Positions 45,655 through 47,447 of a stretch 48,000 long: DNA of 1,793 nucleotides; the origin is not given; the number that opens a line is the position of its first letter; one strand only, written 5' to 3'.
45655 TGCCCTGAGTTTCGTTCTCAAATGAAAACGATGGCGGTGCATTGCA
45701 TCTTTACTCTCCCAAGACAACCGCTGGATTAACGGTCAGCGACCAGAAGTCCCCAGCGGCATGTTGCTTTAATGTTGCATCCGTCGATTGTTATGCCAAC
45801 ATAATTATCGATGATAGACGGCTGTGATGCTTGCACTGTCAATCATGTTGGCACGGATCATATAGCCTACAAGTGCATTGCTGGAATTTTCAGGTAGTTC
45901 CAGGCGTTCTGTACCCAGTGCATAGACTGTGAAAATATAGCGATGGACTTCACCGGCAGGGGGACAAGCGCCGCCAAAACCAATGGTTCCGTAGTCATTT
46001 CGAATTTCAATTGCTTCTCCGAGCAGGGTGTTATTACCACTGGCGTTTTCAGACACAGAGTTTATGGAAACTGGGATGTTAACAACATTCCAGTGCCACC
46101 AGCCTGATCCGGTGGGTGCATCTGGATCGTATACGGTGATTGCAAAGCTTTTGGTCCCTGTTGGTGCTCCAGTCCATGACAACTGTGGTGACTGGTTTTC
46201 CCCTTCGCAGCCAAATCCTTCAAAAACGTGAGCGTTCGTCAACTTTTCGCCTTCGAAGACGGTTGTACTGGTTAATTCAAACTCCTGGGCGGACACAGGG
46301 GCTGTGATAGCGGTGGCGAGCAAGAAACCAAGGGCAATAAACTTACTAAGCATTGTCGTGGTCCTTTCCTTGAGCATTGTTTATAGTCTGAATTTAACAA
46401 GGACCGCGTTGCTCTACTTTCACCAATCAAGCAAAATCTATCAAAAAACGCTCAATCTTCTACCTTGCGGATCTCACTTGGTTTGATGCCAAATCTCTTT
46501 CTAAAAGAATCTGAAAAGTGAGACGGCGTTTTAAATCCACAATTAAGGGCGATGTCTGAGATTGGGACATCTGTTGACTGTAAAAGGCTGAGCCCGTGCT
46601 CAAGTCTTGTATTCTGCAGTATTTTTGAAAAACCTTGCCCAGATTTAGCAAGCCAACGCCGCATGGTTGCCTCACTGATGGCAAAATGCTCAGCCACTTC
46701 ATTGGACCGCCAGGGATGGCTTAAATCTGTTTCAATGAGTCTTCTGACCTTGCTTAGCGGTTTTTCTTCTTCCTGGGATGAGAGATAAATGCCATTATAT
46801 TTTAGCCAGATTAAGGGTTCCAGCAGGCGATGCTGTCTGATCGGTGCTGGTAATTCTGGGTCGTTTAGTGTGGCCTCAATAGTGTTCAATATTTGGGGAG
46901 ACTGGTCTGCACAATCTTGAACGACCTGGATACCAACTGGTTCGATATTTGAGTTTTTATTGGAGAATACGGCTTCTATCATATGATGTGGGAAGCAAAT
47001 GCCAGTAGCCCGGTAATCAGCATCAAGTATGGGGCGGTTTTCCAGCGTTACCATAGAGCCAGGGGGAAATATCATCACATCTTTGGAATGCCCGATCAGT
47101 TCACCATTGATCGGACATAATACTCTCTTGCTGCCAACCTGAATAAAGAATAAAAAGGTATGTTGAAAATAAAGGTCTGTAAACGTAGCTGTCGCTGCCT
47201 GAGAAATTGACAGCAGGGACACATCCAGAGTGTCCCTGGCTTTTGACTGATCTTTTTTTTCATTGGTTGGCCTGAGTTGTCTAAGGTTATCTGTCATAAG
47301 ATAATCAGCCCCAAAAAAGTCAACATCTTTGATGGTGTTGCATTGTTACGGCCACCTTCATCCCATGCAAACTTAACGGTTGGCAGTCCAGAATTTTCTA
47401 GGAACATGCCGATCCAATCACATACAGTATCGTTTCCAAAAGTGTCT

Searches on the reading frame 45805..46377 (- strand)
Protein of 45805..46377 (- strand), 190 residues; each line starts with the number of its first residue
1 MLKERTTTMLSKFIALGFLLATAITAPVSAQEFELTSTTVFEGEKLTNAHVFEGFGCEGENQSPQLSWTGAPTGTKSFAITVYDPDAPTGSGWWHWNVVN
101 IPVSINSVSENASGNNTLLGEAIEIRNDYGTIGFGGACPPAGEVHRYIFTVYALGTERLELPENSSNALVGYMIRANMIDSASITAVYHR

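Call 65: search_protein_families(library=pfam, proteins=[window:45805-46377:-], max_evalue=0.001)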
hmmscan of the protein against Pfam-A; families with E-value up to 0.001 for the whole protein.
window:45805-46377:- (190 aa): 1 family
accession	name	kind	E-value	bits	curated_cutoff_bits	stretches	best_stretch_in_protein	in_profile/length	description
PF01161.25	PBP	-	7e-41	140.2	24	1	55-188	6-135/135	Phosphatidylethanolamine-binding protein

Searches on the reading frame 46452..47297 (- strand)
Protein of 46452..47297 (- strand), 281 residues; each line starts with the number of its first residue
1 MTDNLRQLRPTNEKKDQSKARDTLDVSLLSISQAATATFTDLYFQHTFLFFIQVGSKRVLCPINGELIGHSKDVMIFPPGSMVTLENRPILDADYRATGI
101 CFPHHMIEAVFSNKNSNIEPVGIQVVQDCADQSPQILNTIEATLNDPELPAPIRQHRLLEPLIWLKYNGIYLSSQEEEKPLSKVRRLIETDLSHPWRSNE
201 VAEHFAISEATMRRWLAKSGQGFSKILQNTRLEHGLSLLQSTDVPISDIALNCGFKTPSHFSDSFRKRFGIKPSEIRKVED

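Call 65: search_protein_families(library=pfam, proteins=[window:46452-47297:-], max_evalue=0.001)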
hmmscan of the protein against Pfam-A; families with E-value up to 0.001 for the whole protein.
window:46452-47297:- (281 aa): 2 families
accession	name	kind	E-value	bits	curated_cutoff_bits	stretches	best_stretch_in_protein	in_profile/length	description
PF12833.13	HTH_18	-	4.3e-19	69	33.6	1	202-278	2-79/80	Helix-turn-helix domain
PF00165.29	HTH_AraC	-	2e-11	44.2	26.6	1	239-278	1-42/42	Bacterial regulatory helix-turn-helix proteins, AraC family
